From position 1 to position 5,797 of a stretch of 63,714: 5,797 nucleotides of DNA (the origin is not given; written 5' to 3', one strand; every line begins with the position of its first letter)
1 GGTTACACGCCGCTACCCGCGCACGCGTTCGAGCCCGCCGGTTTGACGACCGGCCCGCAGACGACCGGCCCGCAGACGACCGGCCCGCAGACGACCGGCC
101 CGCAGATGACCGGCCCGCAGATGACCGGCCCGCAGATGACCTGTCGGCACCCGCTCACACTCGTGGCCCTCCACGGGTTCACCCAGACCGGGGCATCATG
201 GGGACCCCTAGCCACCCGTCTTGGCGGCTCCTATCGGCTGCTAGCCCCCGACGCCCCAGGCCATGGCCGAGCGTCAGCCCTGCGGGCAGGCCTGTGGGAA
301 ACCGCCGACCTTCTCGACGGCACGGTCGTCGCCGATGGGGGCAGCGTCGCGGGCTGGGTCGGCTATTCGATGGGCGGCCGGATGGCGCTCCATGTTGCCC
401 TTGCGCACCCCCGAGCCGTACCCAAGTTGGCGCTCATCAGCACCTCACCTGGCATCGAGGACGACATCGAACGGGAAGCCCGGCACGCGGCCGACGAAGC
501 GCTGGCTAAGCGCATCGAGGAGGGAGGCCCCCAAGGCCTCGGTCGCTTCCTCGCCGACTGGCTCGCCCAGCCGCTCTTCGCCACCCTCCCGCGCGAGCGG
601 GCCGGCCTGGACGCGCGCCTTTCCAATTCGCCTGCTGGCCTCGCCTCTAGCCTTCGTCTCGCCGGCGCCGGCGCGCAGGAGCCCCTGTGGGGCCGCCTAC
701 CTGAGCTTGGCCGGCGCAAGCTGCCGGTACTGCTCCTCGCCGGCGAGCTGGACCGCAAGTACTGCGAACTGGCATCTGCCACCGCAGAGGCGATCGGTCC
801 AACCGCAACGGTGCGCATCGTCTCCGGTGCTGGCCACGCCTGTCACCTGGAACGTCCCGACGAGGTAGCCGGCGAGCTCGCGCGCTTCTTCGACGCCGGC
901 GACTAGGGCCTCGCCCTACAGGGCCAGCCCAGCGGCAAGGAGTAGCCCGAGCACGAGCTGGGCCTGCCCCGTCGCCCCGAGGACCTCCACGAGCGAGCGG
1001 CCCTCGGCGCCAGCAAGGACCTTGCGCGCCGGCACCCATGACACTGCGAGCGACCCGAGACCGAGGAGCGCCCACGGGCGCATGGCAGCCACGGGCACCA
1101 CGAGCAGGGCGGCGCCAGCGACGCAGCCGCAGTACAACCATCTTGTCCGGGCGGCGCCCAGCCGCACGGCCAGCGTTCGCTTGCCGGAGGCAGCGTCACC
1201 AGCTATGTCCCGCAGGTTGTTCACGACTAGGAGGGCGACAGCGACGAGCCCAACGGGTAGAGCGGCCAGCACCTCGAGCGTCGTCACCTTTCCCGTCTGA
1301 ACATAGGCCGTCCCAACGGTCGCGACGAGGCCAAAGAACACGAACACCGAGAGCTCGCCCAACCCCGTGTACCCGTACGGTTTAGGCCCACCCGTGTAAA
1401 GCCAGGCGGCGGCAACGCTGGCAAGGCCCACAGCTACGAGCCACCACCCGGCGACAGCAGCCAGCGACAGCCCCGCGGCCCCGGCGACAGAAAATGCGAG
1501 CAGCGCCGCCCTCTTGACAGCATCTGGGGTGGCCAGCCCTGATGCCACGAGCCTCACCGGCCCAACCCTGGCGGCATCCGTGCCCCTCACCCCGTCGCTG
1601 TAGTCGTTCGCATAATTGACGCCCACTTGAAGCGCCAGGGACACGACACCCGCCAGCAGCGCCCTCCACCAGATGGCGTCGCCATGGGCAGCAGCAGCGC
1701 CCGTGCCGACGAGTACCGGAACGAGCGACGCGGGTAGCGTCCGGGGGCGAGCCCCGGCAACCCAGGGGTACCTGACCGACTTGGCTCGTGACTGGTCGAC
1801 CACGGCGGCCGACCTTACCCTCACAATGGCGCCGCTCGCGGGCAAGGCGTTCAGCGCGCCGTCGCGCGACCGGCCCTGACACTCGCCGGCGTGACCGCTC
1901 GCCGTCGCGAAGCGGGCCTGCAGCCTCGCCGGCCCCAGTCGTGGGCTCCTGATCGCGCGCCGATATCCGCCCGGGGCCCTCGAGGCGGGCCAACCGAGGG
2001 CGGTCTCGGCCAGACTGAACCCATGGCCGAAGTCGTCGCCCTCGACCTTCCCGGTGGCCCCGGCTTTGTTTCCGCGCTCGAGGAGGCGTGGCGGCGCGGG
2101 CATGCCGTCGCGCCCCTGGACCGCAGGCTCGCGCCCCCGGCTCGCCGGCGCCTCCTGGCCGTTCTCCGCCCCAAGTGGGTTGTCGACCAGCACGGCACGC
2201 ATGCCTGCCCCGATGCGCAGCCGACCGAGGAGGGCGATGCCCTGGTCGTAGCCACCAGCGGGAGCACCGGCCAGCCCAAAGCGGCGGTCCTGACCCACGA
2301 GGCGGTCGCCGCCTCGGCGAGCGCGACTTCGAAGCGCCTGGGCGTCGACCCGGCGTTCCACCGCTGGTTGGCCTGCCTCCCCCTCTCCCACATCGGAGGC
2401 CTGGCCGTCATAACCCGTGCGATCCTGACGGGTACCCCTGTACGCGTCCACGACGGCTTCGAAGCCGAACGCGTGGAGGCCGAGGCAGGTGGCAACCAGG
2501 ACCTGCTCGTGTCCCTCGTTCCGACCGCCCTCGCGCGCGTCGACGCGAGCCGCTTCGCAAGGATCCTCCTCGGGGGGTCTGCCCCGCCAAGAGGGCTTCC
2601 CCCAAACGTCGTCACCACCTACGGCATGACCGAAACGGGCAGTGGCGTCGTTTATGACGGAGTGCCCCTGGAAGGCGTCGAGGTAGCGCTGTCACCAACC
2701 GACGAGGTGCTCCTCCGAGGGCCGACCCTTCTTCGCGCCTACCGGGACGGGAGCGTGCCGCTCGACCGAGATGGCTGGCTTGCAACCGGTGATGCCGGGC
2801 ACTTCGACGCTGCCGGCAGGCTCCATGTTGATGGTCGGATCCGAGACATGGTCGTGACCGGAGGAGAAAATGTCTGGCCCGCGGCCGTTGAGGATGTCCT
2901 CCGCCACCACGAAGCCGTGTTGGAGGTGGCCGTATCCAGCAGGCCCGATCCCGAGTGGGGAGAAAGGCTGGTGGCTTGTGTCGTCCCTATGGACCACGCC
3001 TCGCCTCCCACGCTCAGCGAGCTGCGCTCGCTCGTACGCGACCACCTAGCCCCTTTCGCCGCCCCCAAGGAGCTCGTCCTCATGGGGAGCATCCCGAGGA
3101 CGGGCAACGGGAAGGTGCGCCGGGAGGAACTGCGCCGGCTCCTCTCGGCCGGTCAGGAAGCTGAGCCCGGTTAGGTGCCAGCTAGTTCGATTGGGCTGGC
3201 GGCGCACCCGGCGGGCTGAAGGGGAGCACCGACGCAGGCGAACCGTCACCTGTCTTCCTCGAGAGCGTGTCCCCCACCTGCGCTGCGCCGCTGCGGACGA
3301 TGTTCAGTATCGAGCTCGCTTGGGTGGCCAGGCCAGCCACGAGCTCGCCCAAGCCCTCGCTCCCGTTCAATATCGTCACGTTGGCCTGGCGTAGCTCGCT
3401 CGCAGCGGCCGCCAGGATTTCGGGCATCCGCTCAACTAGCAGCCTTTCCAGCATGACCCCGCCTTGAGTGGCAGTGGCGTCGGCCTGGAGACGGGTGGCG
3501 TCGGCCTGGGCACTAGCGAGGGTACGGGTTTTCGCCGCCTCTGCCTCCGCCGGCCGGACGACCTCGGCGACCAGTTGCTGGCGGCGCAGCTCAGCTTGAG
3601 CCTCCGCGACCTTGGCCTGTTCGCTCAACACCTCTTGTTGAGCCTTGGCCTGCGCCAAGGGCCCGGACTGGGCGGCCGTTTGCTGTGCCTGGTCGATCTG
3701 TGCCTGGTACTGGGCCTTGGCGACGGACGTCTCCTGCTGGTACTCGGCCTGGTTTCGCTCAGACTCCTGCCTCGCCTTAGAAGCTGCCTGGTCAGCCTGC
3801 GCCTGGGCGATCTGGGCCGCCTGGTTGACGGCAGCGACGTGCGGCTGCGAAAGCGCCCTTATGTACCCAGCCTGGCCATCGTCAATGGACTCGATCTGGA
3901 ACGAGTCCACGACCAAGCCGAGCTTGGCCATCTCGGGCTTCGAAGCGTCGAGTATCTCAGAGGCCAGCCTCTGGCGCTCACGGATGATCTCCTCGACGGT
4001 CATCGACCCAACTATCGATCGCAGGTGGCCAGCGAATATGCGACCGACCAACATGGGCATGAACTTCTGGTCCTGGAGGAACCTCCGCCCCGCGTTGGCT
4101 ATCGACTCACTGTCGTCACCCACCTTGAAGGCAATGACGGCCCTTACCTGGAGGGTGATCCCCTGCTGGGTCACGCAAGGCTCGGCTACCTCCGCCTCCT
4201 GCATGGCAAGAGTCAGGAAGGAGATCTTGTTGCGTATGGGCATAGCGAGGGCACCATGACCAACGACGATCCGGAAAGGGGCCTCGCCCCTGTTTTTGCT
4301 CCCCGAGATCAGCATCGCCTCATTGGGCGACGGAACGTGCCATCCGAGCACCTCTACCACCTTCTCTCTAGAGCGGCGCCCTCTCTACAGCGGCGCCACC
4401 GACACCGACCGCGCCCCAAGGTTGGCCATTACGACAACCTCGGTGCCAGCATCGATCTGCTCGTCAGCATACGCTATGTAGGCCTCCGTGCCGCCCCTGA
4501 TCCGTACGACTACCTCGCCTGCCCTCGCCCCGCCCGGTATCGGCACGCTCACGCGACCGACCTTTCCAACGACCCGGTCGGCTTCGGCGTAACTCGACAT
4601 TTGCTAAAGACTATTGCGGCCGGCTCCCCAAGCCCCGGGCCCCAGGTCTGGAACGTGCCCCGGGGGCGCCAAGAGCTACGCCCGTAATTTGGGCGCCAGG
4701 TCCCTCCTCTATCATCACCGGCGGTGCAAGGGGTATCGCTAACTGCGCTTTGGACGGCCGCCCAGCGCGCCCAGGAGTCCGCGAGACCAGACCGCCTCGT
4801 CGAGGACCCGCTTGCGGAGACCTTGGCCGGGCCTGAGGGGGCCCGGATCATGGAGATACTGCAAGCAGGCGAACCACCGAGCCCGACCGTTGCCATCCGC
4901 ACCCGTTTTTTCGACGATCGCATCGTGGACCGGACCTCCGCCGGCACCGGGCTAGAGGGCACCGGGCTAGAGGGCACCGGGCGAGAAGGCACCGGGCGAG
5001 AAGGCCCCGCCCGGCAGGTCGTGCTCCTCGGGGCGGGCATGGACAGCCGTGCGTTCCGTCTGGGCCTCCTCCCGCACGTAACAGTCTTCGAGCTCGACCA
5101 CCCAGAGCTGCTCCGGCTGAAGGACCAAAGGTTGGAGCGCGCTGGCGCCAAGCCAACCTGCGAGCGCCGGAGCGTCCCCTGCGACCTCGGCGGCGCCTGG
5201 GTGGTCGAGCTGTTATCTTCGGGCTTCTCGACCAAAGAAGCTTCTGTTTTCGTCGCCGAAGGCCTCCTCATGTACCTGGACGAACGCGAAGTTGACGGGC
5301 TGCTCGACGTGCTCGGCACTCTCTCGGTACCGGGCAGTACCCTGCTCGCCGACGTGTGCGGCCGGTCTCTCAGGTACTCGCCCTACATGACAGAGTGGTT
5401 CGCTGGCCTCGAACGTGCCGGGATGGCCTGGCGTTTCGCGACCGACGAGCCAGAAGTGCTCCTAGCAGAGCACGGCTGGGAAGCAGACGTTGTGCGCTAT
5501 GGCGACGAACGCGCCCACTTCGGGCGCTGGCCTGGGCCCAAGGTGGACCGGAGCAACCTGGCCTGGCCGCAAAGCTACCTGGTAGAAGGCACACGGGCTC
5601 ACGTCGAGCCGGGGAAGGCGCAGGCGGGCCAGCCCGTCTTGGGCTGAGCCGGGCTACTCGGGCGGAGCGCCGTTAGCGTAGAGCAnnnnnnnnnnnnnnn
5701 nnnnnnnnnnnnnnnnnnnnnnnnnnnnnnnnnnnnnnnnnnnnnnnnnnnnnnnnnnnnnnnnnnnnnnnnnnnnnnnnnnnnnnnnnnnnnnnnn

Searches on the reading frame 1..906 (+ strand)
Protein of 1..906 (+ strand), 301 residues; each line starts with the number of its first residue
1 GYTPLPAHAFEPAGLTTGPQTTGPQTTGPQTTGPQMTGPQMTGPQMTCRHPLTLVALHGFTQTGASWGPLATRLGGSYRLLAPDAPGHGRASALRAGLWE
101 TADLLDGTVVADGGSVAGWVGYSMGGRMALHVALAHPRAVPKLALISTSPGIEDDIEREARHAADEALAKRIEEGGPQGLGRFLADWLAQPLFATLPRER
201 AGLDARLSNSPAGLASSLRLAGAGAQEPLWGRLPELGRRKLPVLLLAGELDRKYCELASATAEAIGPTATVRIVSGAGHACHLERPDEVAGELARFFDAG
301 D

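Call 9: search_protein_families(library=pfam, proteins=[window:1-906:+])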
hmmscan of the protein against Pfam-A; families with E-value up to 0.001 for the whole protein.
window:1-906:+ (301 aa): 3 families
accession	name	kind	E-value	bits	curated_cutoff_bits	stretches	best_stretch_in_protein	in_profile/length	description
PF12697.13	Abhydrolase_6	-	2.1e-19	71.5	26.3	1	54-290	1-215/217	Alpha/beta hydrolase family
PF00561.26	Abhydrolase_1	-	4.5e-17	63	25.8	1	54-286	3-245/245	alpha/beta hydrolase fold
PF12146.15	Hydrolase_4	-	3.5e-09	36.7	27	1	53-156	6-117/239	Serine aminopeptidase, S33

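Call 56: search_protein_families(library=ncbifam, proteins=[window:1-906:+], max_evalue=1e-10)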
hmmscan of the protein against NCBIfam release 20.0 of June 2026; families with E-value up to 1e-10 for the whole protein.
window:1-906:+ (301 aa): 8 families
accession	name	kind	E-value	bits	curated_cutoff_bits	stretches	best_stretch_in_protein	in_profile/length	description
TIGR03695.1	menH_SHCHC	equivalog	3.2e-54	184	208.55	1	53-297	4-251/252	2-succinyl-6-hydroxy-2,4-cyclohexadiene-1-carboxylate synthase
NF008340.0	PRK11126.1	equivalog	7.7e-32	110.5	261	1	52-297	15-251/255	2-succinyl-6-hydroxy-2,4-cyclohexadiene-1-carboxylate synthase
NF011457.0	PRK14875.1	equivalog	8.7e-21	74.3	307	1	49-159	130-241/372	acetoin dehydrogenase dihydrolipoyllysine-residue acetyltransferase subunit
NF051488.1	bifunc_PcaDC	exception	2.1e-19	69.9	390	1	52-299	13-252/375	bifunctional 3-oxoadipate enol-lactonase/4-carboxymuconolactone decarboxylase PcaDC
TIGR03056.1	bchO_mg_che_rel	equivalog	5e-19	68.4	172.55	0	47-137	28-117/278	alpha/beta fold hydrolase BchO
TIGR01738.1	bioH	equivalog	3.4e-18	66.2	206.95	1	53-153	6-103/245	pimeloyl-ACP methyl ester esterase BioH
NF051487.1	bifunc_PcaCD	exception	4.4e-17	62.3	430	1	51-297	172-411/413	bifunctional 4-carboxymuconolactone decarboxylase/3-oxoadipate enol-lactonase PcaCD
TIGR02427.1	protocat_pcaD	equivalog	6.7e-15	55.2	255.85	1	66-297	28-250/251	3-oxoadipate enol-lactonase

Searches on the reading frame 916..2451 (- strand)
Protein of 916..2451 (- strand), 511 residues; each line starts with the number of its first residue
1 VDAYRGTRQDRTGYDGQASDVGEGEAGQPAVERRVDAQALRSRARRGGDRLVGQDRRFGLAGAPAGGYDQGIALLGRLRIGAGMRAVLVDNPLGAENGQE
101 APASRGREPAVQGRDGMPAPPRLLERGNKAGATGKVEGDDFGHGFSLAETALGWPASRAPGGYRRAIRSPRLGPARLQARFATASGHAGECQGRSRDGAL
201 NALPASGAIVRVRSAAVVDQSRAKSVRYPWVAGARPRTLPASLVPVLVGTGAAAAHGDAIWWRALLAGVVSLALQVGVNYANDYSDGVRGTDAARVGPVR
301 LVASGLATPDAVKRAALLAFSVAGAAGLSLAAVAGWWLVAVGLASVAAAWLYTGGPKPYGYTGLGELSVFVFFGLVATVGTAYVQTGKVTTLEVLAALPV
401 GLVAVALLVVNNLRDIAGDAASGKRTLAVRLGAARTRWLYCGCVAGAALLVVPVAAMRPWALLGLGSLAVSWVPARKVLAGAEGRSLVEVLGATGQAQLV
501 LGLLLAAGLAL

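Call 9: search_protein_families(library=pfam, proteins=[window:916-2451:-])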
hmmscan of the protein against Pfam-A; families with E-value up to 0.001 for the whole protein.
window:916-2451:- (511 aa): 1 family
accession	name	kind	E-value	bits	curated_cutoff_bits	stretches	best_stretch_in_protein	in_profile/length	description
PF01040.23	UbiA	-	6.8e-32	111.2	34.2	1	243-479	2-232/250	UbiA prenyltransferase family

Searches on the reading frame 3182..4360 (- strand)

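Call 9: search_protein_families(library=pfam, proteins=[window:3182-4360:-])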
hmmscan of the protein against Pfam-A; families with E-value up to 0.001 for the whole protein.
window:3182-4360:- (392 aa): 1 family
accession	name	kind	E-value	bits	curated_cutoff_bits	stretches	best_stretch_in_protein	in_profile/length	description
PF01145.31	Band_7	-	1e-20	74.9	23.6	1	12-190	5-175/176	SPFH domain / Band 7 family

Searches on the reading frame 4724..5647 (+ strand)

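Call 9: search_protein_families(library=pfam, proteins=[window:4724-5647:+])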
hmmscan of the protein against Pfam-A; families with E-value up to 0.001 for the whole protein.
window:4724-5647:+ (307 aa): 1 family
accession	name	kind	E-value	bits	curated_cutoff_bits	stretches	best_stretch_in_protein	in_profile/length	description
PF04072.20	LCM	-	1.1e-43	149.7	22.3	1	8-196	1-185/187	Leucine carboxyl methyltransferase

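Call 56: search_protein_families(library=ncbifam, proteins=[window:4724-5647:+], max_evalue=1e-10)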
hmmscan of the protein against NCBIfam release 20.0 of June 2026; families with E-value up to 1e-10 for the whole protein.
window:4724-5647:+ (307 aa): 1 family
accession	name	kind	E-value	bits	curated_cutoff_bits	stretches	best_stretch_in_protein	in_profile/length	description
TIGR00027.1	mthyl_TIGR00027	subfamily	1.2e-60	205.2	93.55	1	96-269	80-259/259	SAM-dependent methyltransferase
